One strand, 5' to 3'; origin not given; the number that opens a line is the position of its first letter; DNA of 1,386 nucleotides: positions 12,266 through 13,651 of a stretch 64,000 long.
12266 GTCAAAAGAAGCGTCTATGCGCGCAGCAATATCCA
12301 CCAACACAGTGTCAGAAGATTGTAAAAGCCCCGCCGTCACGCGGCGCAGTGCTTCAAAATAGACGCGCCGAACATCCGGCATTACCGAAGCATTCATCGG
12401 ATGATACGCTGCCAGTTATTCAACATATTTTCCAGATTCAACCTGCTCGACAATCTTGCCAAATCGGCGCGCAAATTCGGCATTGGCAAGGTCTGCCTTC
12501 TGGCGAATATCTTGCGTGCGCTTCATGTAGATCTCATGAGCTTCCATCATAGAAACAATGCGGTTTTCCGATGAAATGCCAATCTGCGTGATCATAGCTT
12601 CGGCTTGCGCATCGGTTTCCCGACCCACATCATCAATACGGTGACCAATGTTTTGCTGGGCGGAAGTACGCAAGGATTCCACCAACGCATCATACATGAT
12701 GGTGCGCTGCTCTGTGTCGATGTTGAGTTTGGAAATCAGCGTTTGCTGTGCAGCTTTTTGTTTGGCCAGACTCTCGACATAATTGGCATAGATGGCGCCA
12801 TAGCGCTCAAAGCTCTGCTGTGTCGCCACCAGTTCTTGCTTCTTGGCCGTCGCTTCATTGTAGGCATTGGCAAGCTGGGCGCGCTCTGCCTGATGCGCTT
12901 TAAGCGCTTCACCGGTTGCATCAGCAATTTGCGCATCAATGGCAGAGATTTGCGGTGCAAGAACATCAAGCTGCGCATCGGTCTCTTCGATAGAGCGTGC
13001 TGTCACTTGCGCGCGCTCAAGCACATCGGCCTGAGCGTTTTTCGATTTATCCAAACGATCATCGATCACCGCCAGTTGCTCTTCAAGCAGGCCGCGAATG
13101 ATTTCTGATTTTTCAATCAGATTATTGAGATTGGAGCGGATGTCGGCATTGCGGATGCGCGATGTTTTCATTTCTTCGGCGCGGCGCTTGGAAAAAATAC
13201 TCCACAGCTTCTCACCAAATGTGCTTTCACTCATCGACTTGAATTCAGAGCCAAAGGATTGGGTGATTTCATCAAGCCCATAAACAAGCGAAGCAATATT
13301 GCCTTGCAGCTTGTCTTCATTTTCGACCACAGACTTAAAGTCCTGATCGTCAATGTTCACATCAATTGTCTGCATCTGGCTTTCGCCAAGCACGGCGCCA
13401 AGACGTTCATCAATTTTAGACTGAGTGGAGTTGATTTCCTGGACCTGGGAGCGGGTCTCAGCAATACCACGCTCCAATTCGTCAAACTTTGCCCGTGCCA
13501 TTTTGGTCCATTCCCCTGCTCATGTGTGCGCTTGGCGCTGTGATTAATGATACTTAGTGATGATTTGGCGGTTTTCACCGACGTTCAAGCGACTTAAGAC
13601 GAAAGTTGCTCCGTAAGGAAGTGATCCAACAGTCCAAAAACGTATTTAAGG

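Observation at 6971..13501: Translationally coupled five-gene operon around an AAA+ ATPase with no assignable function - candidate undescribed membrane-associated system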

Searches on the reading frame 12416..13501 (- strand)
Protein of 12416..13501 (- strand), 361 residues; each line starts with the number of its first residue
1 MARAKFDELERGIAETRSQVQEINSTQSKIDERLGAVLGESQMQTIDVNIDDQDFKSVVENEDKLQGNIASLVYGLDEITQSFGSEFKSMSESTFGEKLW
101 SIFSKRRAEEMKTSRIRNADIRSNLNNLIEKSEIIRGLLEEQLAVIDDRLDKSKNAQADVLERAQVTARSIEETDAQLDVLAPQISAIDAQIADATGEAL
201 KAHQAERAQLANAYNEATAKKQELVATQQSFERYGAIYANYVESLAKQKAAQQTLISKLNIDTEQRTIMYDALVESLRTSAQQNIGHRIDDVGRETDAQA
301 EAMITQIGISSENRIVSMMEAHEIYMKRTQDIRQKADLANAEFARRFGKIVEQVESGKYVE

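Call 3: search_protein_families(library=pfam, proteins=[window:12416-13501:-], max_evalue=0.1)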
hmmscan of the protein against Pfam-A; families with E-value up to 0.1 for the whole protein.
window:12416-13501:- (361 aa): 0 families

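Call 4: search_protein_families(library=ncbifam, proteins=[window:12416-13501:-], max_evalue=0.1)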
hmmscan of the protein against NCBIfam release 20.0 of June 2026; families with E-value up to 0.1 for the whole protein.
window:12416-13501:- (361 aa): 2 families
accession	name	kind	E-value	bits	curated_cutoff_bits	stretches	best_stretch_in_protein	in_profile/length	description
NF053625.1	SerKinSerKArch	equivalog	0.039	13.1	380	0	18-78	125-185/244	ADP-dependent L-serine kinase SerK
TIGR01149.1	mtrG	equivalog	0.066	13.1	50.65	0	320-351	13-43/70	tetrahydromethanopterin S-methyltransferase subunit MtrG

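Call 5: search_protein_families(library=padloc, proteins=[window:12416-13501:-], max_evalue=0.1)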
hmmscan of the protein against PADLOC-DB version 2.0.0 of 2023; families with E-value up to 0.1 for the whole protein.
window:12416-13501:- (361 aa): 1 family
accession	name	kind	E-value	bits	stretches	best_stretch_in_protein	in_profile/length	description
PDLC03863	LmuB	-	0.0029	14.3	1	130-259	195-315/610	-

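Call 9: search_solved_structures(query=window:12416-13501:-, max_evalue=1)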
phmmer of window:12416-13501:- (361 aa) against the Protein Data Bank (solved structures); distinct sequences matched with E-value up to 1: 3.
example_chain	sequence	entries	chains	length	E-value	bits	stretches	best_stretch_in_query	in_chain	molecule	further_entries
5vo5_A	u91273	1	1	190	0.15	15.1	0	121-192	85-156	Coiled-coil and C2 domain-containing protein 1-like,GH13992p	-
4psj_A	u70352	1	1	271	0.33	14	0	237-318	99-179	OR464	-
26xc_A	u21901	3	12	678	0.39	13.8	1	264-343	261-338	AMP deaminase 2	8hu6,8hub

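Call 14: find_homologous_proteins(query=window:12416-13501:-, max_evalue=0.001)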
Query window:12416-13501:- (361 aa): 36 proteins with E <= 0.001 among 8000 candidates.
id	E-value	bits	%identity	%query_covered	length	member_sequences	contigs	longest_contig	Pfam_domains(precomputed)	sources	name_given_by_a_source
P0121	1.8e-202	690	94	100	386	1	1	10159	-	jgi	jgi:chromosome segregation ATPase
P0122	2.7e-202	689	94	100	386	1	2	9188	-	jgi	jgi:chromosome segregation ATPase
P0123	1.4e-201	687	93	100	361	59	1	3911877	-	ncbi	-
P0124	1.3e-193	661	89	100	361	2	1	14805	-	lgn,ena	-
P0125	7.3e-191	652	88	100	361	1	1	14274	-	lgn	-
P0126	1.3e-186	638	87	100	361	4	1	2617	-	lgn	-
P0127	1.1e-179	615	84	100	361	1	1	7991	-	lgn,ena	-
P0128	1.2e-167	575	76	100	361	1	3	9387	-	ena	-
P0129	1.4e-151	523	69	100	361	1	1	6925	-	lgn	-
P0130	4.3e-150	518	69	100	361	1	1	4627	-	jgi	jgi:hypothetical protein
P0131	2.8e-140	485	65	100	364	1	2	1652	-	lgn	-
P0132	7.0e-134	464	64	100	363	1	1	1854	-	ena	-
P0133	1.0e-130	454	73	82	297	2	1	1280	-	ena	-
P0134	1.5e-128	447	60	100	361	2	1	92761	-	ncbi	-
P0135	2.1e-119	417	56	100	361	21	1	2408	-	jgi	jgi:hypothetical protein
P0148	1.1e-98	349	48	100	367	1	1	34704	-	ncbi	-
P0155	4.1e-61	226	39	94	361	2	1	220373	-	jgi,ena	-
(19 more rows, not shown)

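Call 25: search_protein_families(library=phrogs, proteins=[window:12416-13501:-], max_evalue=0.01)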
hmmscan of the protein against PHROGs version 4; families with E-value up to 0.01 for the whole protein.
window:12416-13501:- (361 aa): 2 families
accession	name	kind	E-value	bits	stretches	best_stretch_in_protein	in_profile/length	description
phrog_5226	-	unknown function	0.0063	17.1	0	4-53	108-154/162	-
phrog_14529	-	unknown function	0.01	17.3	0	95-132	49-86/107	-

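Call 26: predict_structure(alignment_id=A1)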
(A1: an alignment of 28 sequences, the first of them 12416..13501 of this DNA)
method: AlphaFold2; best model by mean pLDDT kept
length: 361 residues; sequences in the alignment: 28
mean_pLDDT: 66.8   pTM: 0.45
mean pLDDT of the five models: 66.8, 65.9, 63.0, 61.5, 59.3
residues with pLDDT >= 90: 56; 70-90: 103; 50-70: 131; < 50: 71
segments of 3 or more residues with pLDDT < 50: 1-10, 280-290, 300-322, 346-348, 353-355, 357-361
pLDDT, mean of each block of 10 residues (from residue 1): 41 57 64 60 55 56 59 56 59 71 76 69 69 77 81 84 90 94 94 92 95 94 86 78 76 74 67 53 41 52 41 40 52 53 54 44 38
secondary structure, 60 per line:
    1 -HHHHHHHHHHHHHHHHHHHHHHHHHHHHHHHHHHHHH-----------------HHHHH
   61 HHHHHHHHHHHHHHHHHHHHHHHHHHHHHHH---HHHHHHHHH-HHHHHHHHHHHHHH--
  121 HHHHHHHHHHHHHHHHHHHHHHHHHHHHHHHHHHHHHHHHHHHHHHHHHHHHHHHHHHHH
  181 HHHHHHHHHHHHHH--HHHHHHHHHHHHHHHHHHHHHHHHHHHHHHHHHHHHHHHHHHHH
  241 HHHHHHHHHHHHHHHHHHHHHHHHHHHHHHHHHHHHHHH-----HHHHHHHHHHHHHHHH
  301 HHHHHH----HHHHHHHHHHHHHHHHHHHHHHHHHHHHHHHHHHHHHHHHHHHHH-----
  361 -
elements in order: H2-38 H56-91 H95-103 H105-118 H121-194 H197-279 H285-306 H311-355
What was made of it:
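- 12416..13501 (-): g1: 361-aa acidic all-helical coiled-coil protein with no Pfam family; the component shared by every variant of the system. AF2 model is all helix, with a confident hairpin H121-194/H197-279 (pLDDT 85-95) and an overall pLDDT of 66.8 (call 26).
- Checked: g1 is predicted to be all-helical (call 26).
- g1 has a long confident helical hairpin (call 26).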

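Call 30: fold_search(model_id=the predicted structure, library=pdb)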
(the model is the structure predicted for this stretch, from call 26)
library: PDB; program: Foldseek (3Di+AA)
matches with E <= 10: 643; with E <= 0.001: 0
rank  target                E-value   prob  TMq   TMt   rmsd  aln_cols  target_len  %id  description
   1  8wjo_B                2.1e-02  0.75  0.20  0.25  30.8       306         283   15  Cryo-EM structure of 8-subunit Smc5/6 arm region (released 2024-06-26)
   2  2ch7_B                2.9e-02  0.95  0.28  0.32  45.1       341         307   12  Crystal structure of the cytoplasmic domain of a bacterial chemoreceptor from Thermotoga maritima (released 2006-04-18)
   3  6ek4_A                3.0e-02  0.94  0.31  0.32  12.2       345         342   11  PaxB from Photorhabdus luminescens (released 2018-05-16)
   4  5xg2                  3.7e-02  0.92  0.25  0.33  32.6       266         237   14  Crystal structure of a coiled-coil segment (residues 345-468 and 694-814) of Pyrococcus yayanosii Smc (released 2017-06-07)
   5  9a69_B                4.3e-02  0.82  0.25  0.16  54.5       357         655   14  Integrative model of MCPB-MCPC by crosslinking MS and deep learning (released 2024-09-18)
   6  6gy7_C                4.5e-02  0.57  0.20  0.22  26.9       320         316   12  Crystal structure of XaxB from Xenorhabdus nematophil (released 2018-07-25)
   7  6grj_A                5.5e-02  0.90  0.28  0.29  13.4       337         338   10  Structure of the AhlB pore of the tripartite alpha-pore forming toxin, AHL, from Aeromonas hydrophila. (released 2019-07-03)
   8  6ek7                  5.8e-02  0.89  0.31  0.31  16.5       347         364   14  YaxA from Yersinia enterocolitica (released 2018-05-16)
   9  8i4v_B                6.1e-02  0.93  0.29  0.38  23.2       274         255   14  Cryo-EM structure of 5-subunit Smc5/6 arm region (released 2024-06-26)
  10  2ch7_A                6.8e-02  0.97  0.35  0.40  46.5       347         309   13  Crystal structure of the cytoplasmic domain of a bacterial chemoreceptor from Thermotoga maritima (released 2006-04-18)
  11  7a0g_EEE              6.8e-02  0.66  0.24  0.26  14.4       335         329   11  Structure of the SmhB pore of the tripartite alpha-pore forming toxin, Smh, from Serratia marcescens. (released 2021-03-31)
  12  6ek4_D                7.5e-02  0.91  0.34  0.36  10.4       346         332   12  PaxB from Photorhabdus luminescens (released 2018-05-16)
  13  6ek4_C                7.9e-02  0.90  0.33  0.35  10.7       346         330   12  PaxB from Photorhabdus luminescens (released 2018-05-16)
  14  6grj_E                8.3e-02  0.87  0.29  0.31  12.7       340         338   11  Structure of the AhlB pore of the tripartite alpha-pore forming toxin, AHL, from Aeromonas hydrophila. (released 2019-07-03)
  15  3zx6_A                1.1e-01  0.99  0.38  0.44  40.4       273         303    9  Structure of Hamp(AF1503)-Tsr fusion - Hamp (A291V) mutant (released 2012-02-29)
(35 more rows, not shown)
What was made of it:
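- On ClyA-family alpha-pore-forming toxins: Foldseek E is 0.03-0.3 and TM <= 0.48 (call 30).
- The top Foldseek hits for g1 include Smc5/6, Smc and MukB arms (call 30). Foldseek lists the ClyA-family pore formers PaxB, XaxB, AhlB, YaxA, SmhB and NheA, of similar length to g1, with 'prob' up to 0.97 (call 30).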

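Call 54: search_protein_families(library=pfam, alignment_id=A1, max_evalue=1)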
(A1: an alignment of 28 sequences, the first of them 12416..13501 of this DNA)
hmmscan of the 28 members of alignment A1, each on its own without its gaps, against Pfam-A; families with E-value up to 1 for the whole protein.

A. member 1, window:12416-13501:- (361 aa): 6 families
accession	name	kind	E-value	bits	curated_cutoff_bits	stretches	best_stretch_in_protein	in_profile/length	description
PF02282.21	Herpes_UL42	-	0.12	12.7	27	1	15-61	72-119/154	DNA polymerase processivity factor (UL42)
PF04210.18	MtrG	-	0.17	12.2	27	1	322-350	12-40/64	Tetrahydromethanopterin S-methyltransferase, subunit G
PF24783.1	FANCA_arcN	-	0.17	12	27.2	0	4-47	8-50/235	FANCA arcN subdomain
PF02560.19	Cyanate_lyase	-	0.18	12.1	25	1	72-101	8-37/69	Cyanate lyase C-terminal domain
PF07889.17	DUF1664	-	0.69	10.4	34.6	0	120-194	45-119/124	Protein of unknown function (DUF1664)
PF04803.17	Cor1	-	0.7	10.6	32.1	0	299-351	74-126/132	Cor1/Xlr/Xmr conserved region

B. families by the number of members that match (of 28 scanned): 70 families (the first 25 are shown)
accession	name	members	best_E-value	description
PF07889.17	DUF1664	7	0.019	Protein of unknown function (DUF1664)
PF05003.17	DUF668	6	0.014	Protein of unknown function (DUF668)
PF10824.14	T7SS_ESX_EspC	5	0.014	Excreted virulence factor EspC, type VII ESX diderm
PF04210.18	MtrG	5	0.022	Tetrahydromethanopterin S-methyltransferase, subunit G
PF04894.17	Nre_N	5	0.032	Archaeal Nre, N-terminal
PF02560.19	Cyanate_lyase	4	0.0072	Cyanate lyase C-terminal domain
PF11932.13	DUF3450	4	0.024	Protein of unknown function (DUF3450)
PF24423.1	OVT1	3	0.045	Major antigen, helical domain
PF05377.16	FlaC_arch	3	0.053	Flagella accessory protein C (FlaC)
PF16309.10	DUF4951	2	0.00058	Domain of unknown function (DUF4951)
PF10046.14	BLOC1_2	2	0.0078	Biogenesis of lysosome-related organelles complex-1 subunit 2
PF16326.10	ABC_tran_CTD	2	0.035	ABC transporter C-terminal domain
PF20161.5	VpsR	2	0.043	VpsR domain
PF13294.11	DUF4075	2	0.072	Domain of unknown function (DUF4075)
PF04513.17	Baculo_PEP_C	2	0.074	Baculovirus polyhedron envelope protein, PEP, C terminus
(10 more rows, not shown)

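Call 87: find_encoding_contigs(protein=P0155, flank=9000, max_places=2)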
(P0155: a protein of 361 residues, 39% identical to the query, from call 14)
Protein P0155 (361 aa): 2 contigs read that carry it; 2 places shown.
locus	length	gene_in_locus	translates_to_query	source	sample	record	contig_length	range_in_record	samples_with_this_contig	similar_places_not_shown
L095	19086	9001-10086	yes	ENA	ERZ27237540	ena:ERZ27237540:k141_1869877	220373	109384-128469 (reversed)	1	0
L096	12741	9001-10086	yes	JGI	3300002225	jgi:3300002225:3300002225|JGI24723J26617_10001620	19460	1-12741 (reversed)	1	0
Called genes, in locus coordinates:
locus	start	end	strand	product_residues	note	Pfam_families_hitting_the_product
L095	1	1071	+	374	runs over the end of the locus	PF01408:GFO_IDH_MocA, PF03447:NAD_binding_3 (weak), PF22725:GFO_IDH_MocA_C3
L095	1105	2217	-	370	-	PF01408:GFO_IDH_MocA, PF22725:GFO_IDH_MocA_C3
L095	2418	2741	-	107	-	PF01022:HTH_5, PF12802:MarR_2 (weak), PF12840:HTH_20 (weak), PF13412:HTH_24 (weak), PF01978:TrmB (faint)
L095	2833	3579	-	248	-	PF01243:PNPOx_N, PF13883:CREG_beta-barrel, PF10615:DUF2470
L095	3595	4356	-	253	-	PF00106:adh_short, PF08659:KR, PF13561:adh_short_C2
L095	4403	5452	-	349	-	PF00005:ABC_tran, PF13191:AAA_16 (weak), PF13304:AAA_21 (faint)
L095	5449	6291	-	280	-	PF00528:BPD_transp_1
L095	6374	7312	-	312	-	PF04069:OpuAC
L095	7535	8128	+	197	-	PF00265:TK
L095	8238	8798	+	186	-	PF00034:Cytochrom_C (faint)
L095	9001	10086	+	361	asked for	-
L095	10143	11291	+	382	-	-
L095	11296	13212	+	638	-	PF00004:AAA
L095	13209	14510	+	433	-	PF20343:DUF6638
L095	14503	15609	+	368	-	PF10095:DUF2333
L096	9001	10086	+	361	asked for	-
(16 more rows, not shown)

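Call 88: find_encoding_contigs(protein=P0148, flank=9000, max_places=2)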
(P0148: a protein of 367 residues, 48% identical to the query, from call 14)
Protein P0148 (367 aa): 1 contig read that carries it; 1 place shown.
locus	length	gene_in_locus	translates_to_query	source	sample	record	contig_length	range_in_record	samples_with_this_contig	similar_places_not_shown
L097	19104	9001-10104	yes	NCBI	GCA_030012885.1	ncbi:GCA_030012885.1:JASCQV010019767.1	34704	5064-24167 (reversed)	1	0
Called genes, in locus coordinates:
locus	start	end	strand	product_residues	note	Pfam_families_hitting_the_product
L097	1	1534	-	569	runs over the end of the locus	PF03814:KdpA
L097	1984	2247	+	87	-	-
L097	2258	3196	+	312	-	-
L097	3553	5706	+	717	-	PF00989:PAS, PF13188:PAS_8 (weak), PF08447:PAS_3 (weak), PF08448:PAS_4, PF13426:PAS_9, PF00990:GGDEF, PF00563:EAL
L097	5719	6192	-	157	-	PF13358:DDE_3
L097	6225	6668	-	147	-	PF01710:HTH_Tnp_IS630 (faint), PF13384:HTH_23 (weak), PF13518:HTH_28 (weak), PF13551:HTH_29 (weak), PF13565:HTH_32 (weak)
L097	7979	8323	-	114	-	-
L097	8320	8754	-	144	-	-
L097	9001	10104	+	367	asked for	-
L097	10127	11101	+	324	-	-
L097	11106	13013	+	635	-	PF00004:AAA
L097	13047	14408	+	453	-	PF20343:DUF6638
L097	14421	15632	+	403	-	PF10095:DUF2333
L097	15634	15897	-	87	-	-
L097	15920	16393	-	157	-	PF00665:rve, PF13683:rve_3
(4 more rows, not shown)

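Call 108: find_related_loci(query=A1, collection=metagenome_contigs, flank=10000)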
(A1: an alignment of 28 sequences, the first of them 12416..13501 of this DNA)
Query A1 (361 aa) in metagenome_contigs; peptide patterns used: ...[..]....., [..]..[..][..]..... (x = any residue, [..] = any of these).
600 stretches matched a pattern (row limit reached: there are more); 282 encode a relative of the query (tblastn E <= 1e-3); the best 80 are kept; 80 distinct loci.
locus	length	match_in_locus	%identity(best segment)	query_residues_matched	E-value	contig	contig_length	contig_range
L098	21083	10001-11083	94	1-361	0e+0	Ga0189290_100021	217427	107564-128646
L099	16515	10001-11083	91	1-361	0e+0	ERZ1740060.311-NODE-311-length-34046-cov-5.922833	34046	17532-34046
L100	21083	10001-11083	55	1-361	2e-130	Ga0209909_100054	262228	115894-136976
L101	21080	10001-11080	53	2-361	6e-122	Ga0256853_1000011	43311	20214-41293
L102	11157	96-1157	49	8-361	1e-110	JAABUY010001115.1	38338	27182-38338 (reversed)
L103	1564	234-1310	40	1-361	2e-81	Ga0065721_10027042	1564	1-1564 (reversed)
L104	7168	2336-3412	41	1-361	5e-77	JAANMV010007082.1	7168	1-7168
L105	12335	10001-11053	40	13-361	8e-76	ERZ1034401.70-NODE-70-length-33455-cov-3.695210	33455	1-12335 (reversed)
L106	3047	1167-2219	40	13-361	9e-76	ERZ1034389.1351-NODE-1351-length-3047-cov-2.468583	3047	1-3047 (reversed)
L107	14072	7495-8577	39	1-360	7e-74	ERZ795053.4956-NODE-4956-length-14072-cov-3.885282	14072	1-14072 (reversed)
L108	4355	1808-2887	38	4-361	9e-74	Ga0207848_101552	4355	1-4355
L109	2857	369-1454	38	2-361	1e-74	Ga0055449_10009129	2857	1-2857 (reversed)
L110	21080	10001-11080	39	4-361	4e-73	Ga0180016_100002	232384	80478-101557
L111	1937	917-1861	40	47-360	4e-76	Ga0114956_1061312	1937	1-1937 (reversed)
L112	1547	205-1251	36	13-360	1e-77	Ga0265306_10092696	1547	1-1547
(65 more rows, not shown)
